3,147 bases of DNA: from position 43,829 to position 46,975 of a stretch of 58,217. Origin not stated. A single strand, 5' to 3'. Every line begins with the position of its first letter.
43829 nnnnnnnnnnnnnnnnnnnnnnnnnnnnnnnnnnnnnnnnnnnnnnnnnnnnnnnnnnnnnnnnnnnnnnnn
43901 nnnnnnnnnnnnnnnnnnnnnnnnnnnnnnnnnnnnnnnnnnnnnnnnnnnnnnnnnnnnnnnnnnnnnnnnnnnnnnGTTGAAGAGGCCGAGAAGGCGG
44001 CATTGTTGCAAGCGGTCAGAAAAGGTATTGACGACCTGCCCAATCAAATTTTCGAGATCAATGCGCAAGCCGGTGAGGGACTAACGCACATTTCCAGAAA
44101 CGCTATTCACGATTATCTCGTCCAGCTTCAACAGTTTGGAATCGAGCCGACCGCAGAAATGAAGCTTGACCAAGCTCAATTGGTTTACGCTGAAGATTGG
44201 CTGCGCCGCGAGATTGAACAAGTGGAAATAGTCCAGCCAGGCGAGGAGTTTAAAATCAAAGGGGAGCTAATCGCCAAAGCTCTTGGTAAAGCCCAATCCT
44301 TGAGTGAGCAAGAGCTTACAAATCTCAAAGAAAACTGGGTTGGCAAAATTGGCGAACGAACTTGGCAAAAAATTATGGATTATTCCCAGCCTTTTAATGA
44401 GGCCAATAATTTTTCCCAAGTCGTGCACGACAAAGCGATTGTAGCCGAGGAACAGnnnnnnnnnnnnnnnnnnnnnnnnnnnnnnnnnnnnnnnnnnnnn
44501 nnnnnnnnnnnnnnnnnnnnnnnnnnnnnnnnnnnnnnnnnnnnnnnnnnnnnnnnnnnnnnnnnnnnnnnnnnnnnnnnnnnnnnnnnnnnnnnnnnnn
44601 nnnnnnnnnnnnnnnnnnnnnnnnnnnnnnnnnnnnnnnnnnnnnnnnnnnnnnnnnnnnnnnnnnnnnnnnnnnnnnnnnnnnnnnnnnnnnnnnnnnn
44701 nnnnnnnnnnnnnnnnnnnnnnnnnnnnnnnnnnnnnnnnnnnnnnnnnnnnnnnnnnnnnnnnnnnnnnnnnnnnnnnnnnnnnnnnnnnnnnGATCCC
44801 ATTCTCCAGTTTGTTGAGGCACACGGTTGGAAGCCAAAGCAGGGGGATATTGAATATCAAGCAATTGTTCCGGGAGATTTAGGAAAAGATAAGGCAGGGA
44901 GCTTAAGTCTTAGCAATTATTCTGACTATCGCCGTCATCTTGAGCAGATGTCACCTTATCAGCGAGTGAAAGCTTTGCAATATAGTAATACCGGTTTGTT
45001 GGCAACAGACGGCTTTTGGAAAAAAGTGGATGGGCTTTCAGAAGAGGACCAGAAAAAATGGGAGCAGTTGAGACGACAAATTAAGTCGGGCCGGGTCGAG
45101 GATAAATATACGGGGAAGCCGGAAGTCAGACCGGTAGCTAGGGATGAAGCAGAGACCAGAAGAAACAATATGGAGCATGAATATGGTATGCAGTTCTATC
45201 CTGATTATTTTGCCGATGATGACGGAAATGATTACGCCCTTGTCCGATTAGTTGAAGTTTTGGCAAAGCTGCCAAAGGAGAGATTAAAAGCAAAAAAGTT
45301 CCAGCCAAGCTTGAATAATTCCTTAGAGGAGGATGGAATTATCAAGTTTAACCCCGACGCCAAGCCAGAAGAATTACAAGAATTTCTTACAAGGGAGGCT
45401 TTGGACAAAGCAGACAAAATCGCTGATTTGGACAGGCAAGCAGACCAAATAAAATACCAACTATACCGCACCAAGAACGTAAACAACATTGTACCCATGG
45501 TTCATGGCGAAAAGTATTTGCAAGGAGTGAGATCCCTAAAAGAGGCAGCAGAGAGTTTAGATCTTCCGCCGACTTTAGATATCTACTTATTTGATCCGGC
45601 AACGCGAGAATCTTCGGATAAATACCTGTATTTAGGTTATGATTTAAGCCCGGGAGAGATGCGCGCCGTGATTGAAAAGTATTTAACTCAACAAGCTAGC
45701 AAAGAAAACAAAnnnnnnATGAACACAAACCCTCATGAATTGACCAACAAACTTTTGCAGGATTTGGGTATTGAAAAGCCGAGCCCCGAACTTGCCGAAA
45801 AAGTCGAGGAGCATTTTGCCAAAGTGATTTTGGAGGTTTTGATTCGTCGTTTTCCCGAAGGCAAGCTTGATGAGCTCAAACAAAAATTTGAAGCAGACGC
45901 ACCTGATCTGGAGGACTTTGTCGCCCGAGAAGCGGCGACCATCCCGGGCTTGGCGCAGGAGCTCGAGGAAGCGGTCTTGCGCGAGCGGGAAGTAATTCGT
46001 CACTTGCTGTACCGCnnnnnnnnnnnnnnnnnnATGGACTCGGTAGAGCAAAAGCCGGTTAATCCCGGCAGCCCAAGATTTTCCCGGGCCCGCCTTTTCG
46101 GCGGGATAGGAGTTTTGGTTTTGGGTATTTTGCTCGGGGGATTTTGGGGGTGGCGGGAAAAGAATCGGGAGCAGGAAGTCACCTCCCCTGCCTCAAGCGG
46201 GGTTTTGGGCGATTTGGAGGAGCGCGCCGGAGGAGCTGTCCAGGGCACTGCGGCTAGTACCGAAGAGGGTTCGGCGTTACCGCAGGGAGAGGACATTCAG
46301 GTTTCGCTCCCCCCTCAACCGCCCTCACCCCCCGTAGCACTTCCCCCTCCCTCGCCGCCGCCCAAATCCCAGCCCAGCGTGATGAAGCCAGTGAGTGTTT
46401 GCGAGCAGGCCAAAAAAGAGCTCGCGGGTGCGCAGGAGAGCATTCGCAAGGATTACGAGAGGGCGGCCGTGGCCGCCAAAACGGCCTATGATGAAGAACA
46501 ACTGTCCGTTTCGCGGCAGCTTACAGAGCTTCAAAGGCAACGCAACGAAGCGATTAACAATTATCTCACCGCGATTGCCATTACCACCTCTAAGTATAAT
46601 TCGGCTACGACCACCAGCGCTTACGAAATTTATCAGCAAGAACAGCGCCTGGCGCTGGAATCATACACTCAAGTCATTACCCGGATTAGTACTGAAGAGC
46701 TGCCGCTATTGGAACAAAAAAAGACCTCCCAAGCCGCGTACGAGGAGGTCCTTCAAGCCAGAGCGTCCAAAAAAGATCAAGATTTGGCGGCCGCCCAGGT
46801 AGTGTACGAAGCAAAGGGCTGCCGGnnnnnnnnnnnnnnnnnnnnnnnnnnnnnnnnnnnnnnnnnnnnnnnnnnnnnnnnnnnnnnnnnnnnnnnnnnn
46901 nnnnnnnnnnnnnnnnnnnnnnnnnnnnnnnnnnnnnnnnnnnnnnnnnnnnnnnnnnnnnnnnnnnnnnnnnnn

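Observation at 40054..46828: Four tightly coupled large orphan genes (941, 949, 99, 264 aa): candidate undescribed envelope-associated system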

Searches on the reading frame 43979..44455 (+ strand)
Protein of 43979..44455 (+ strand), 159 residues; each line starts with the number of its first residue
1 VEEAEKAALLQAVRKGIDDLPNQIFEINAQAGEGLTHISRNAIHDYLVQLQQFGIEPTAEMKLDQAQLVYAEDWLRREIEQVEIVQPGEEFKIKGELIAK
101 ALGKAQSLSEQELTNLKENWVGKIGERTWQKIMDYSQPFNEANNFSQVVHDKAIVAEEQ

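Call 102: search_protein_families(library=pfam, proteins=[window:43979-44455:+], max_evalue=10)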
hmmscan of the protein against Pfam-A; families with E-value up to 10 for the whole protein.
seq(159 aa): 3 families
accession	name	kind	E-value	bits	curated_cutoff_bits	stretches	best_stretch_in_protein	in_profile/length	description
PF04189.18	Gcd10p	-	0.0033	17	27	1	102-147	100-144/295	Gcd10p family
PF00118.29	Cpn60_TCP1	-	0.14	11.3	34.3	1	31-123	254-329/490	TCP-1/cpn60 chaperonin family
PF08279.18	HTH_11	-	0.16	12.4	25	0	37-55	26-44/55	HTH domain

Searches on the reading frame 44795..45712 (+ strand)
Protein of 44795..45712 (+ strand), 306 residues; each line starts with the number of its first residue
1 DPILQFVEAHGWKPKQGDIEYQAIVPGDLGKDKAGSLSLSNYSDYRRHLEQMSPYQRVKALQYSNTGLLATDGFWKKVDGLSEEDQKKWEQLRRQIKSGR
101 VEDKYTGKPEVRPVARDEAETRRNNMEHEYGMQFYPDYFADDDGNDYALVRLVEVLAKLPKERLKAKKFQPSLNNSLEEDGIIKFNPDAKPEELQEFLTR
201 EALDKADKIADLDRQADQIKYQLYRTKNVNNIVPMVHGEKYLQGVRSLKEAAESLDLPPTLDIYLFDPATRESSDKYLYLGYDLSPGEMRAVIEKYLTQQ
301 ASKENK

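Call 102: search_protein_families(library=pfam, proteins=[window:44795-45712:+], max_evalue=10)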
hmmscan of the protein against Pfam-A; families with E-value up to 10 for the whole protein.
seq(306 aa): 2 families
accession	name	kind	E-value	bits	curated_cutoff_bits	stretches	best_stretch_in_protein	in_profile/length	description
PF06794.17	UPF0270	-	0.0021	18.6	25.6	1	195-226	18-49/69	Uncharacterised protein family (UPF0270)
PF14645.11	Chibby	-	0.094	13.2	24.8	0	36-102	19-85/114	Chibby family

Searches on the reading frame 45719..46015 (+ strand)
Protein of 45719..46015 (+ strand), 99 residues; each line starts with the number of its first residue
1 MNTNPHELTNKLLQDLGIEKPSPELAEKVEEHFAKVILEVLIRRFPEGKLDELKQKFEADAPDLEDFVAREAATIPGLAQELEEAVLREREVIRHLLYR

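Call 4: search_protein_families(library=pfam, proteins=[window:45719-46015:+], max_evalue=1)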
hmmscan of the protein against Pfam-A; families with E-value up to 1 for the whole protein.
window:45719-46015:+ (99 aa): 0 families

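Call 5: search_protein_families(library=ncbifam, proteins=[window:45719-46015:+], max_evalue=1)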
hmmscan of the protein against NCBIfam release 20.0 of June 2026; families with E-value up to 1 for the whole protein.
window:45719-46015:+ (99 aa): 0 families

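Call 31: search_protein_families(library=phrogs, proteins=[window:45719-46015:+], max_evalue=0.1)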
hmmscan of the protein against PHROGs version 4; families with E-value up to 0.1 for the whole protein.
window:45719-46015:+ (99 aa): 0 families

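Call 32: search_protein_families(library=padloc, proteins=[window:45719-46015:+], max_evalue=0.1)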
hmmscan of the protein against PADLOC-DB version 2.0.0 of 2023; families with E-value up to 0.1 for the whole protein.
window:45719-46015:+ (99 aa): 0 families

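Call 74: find_related_loci(query=A7, collection=metagenome_contigs, flank=10000)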
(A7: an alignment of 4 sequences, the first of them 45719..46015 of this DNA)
Query A7 (99 aa) in metagenome_contigs; peptide patterns used: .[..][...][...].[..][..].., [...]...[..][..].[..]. (x = any residue, [..] = any of these).
599 stretches matched a pattern (row limit reached: there are more); 1 encode a relative of the query (tblastn E <= 1e-3); 1 distinct loci.
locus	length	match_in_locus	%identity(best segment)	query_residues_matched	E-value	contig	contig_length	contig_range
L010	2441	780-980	27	29-95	4e-9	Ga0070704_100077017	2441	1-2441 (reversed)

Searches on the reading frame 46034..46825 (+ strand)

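Call 4: search_protein_families(library=pfam, proteins=[window:46034-46825:+], max_evalue=1)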
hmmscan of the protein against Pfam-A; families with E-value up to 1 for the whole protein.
window:46034-46825:+ (264 aa): 2 families
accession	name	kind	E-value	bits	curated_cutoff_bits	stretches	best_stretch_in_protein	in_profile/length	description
PF05586.16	Ant_C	-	0.054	14.6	25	1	71-155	4-84/93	Anthrax receptor C-terminus region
PF13414.12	TPR_11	-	0.43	10.7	26.8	1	171-184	11-24/42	TPR repeat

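Call 5: search_protein_families(library=ncbifam, proteins=[window:46034-46825:+], max_evalue=1)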
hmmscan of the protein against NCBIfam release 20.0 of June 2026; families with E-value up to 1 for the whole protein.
window:46034-46825:+ (264 aa): 2 families
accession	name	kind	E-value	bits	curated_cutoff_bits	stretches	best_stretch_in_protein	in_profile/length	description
NF047605.1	LIC10235_fam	equivalog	0.035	14.3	160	1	159-204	11-57/92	LIC10235 family protein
NF047424.1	MenI_Staph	exception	0.049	13.5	225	1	153-243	47-140/148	1,4-dihydroxy-2-naphthoyl-CoA hydrolase MenI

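Call 31: search_protein_families(library=phrogs, proteins=[window:46034-46825:+], max_evalue=0.1)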
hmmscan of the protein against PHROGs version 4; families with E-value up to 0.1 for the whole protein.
window:46034-46825:+ (264 aa): 2 families
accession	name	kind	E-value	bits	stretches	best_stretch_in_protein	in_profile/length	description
phrog_2033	-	integration and excision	0.026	15.6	1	193-221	20-48/59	excisionase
phrog_8545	-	moron, auxiliary metabolic gene and host takeover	0.045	14.6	1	113-195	53-138/177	superinfection exclusion Sie-like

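Call 32: search_protein_families(library=padloc, proteins=[window:46034-46825:+], max_evalue=0.1)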
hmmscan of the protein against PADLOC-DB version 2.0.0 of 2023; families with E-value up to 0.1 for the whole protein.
window:46034-46825:+ (264 aa): 0 families
